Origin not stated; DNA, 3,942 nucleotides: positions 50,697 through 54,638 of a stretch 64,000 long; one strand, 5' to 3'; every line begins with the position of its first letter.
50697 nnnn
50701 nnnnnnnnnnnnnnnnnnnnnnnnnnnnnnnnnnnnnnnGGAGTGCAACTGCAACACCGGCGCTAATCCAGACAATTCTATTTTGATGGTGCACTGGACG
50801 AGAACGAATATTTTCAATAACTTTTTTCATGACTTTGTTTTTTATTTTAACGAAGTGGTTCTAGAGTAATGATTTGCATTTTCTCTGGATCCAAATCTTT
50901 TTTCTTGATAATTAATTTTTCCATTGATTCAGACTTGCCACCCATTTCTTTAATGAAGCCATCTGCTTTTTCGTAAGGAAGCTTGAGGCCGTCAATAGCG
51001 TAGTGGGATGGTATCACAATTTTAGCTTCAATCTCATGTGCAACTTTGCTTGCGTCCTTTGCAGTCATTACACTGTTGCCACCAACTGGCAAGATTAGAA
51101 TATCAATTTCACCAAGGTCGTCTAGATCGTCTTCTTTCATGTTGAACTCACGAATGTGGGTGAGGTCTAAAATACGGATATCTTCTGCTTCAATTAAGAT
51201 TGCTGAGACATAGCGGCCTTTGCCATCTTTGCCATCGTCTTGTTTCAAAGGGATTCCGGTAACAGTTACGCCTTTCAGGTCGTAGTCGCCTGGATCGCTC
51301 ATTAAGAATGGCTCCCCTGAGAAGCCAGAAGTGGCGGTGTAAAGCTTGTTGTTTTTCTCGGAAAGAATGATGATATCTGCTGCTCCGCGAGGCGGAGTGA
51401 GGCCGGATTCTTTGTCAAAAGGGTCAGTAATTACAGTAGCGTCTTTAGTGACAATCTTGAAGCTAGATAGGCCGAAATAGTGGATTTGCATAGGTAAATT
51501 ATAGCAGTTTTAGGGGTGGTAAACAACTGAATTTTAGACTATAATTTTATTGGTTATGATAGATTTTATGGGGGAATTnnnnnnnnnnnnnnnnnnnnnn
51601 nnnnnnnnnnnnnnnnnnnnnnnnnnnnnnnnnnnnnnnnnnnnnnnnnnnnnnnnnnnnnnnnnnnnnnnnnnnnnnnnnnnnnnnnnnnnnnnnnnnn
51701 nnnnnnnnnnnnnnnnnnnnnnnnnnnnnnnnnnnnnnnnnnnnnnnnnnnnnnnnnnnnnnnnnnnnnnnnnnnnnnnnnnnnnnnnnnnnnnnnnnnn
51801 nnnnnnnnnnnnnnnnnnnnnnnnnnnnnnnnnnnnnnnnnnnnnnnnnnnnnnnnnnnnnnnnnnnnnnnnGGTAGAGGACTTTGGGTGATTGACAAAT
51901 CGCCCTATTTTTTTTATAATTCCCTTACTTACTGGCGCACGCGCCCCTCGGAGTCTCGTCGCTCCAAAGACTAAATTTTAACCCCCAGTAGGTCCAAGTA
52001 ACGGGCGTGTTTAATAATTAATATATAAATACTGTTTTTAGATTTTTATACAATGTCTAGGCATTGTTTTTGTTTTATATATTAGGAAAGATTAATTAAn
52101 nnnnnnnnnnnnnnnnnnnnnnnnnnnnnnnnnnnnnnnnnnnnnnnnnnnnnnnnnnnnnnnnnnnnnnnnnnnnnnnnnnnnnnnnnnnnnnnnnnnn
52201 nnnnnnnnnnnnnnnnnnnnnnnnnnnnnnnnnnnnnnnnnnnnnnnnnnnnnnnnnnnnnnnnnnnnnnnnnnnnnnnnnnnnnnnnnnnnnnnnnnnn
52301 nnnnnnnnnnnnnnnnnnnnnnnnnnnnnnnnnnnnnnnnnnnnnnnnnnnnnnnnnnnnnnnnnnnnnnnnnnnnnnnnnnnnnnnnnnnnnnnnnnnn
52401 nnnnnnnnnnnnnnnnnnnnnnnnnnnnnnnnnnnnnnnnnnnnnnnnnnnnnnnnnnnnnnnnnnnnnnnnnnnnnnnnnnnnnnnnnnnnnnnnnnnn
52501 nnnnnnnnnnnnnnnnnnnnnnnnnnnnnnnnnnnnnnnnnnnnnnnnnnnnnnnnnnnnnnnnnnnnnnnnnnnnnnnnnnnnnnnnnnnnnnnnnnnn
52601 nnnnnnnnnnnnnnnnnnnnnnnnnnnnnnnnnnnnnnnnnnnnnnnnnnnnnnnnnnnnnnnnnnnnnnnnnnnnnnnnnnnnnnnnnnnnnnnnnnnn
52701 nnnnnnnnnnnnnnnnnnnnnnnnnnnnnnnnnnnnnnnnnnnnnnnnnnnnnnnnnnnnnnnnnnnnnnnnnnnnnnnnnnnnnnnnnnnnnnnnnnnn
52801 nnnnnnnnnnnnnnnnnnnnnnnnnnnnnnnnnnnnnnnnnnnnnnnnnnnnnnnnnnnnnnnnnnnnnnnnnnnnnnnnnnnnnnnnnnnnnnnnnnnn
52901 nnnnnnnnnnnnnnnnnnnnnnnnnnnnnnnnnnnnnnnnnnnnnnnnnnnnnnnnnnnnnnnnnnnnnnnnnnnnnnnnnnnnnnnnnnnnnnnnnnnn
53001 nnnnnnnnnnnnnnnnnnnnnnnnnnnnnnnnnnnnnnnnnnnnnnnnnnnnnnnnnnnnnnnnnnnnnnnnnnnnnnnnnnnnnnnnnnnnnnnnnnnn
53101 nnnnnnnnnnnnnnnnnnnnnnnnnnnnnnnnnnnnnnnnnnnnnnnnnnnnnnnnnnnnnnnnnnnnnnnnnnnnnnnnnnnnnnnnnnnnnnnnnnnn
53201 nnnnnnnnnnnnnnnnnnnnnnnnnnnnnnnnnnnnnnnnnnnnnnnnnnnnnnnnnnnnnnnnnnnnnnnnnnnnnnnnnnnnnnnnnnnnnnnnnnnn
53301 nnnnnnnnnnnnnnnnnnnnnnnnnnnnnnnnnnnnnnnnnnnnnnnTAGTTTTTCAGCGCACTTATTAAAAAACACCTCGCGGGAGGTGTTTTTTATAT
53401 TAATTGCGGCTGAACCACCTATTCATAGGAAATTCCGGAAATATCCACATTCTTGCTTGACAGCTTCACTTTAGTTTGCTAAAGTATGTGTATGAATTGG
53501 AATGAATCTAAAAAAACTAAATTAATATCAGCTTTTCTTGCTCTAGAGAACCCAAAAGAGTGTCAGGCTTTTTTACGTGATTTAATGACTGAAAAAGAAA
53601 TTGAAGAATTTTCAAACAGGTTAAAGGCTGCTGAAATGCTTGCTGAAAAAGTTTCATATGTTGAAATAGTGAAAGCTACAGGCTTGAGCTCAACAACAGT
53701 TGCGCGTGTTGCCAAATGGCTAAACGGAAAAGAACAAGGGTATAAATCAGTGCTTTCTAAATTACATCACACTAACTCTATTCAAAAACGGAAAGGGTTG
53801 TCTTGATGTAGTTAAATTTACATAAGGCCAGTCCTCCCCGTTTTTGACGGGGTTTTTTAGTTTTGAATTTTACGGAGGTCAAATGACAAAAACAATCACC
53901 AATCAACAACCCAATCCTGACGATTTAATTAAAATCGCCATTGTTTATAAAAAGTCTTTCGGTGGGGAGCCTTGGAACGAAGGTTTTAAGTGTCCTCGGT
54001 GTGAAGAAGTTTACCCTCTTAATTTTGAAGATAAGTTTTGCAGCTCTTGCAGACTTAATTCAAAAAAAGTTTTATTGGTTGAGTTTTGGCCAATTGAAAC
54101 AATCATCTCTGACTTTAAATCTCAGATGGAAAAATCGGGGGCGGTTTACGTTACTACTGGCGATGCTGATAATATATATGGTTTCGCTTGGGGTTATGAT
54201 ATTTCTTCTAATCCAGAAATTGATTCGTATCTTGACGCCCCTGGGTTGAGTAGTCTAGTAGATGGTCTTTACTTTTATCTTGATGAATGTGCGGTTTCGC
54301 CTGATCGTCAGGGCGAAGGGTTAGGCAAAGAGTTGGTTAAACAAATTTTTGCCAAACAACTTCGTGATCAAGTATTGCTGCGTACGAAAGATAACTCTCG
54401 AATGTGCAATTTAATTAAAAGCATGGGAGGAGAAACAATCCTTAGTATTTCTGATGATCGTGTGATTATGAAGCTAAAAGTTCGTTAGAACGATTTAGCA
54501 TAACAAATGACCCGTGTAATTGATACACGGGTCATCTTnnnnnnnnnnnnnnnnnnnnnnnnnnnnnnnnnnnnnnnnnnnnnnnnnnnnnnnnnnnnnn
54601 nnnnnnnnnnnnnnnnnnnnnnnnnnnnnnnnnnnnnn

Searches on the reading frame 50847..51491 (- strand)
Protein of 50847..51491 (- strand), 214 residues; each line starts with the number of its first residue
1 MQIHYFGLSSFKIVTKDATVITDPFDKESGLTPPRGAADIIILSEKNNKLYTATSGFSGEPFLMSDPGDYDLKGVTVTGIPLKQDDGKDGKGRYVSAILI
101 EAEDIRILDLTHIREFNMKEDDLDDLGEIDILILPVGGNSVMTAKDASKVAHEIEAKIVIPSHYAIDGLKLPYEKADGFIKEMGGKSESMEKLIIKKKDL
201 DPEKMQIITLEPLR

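Call 33: search_protein_families(library=pfam, proteins=[window:50847-51491:-], max_evalue=0.001)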
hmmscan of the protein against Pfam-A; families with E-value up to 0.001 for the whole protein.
window:50847-51491:- (214 aa): 1 family
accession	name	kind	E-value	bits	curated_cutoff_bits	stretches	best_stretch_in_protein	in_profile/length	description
PF13483.12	Lactamase_B_3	-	2.5e-26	93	24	1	2-163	1-160/160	Beta-lactamase superfamily domain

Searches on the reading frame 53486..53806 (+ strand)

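Call 33: search_protein_families(library=pfam, proteins=[window:53486-53806:+], max_evalue=0.001)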
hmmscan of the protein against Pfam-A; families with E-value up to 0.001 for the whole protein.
window:53486-53806:+ (106 aa): 2 families
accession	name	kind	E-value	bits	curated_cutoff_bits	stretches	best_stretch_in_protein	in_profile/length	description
PF01371.25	Trp_repressor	-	1e-19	70.8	27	1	12-93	5-87/88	Trp repressor protein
PF13384.12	HTH_23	-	0.00016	21.8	24.6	1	44-80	6-42/50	Homeodomain-like domain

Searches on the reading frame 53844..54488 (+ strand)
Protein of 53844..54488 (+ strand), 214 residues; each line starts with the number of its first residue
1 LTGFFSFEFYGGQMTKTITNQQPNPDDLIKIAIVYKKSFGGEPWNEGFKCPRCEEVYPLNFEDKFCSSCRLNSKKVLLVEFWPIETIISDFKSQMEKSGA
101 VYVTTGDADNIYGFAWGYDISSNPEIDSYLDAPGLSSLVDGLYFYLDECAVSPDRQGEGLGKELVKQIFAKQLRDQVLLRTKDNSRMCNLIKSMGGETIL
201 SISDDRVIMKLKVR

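Call 33: search_protein_families(library=pfam, proteins=[window:53844-54488:+], max_evalue=0.001)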
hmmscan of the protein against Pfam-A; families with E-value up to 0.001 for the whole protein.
window:53844-54488:+ (214 aa): 2 families
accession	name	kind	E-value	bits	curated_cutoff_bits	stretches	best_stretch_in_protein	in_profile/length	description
PF00583.31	Acetyltransf_1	-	4.5e-06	27.4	20.7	1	82-195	16-115/116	Acetyltransferase (GNAT) family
PF13508.13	Acetyltransf_7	-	0.0002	22.1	27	1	102-175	6-59/84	Acetyltransferase (GNAT) domain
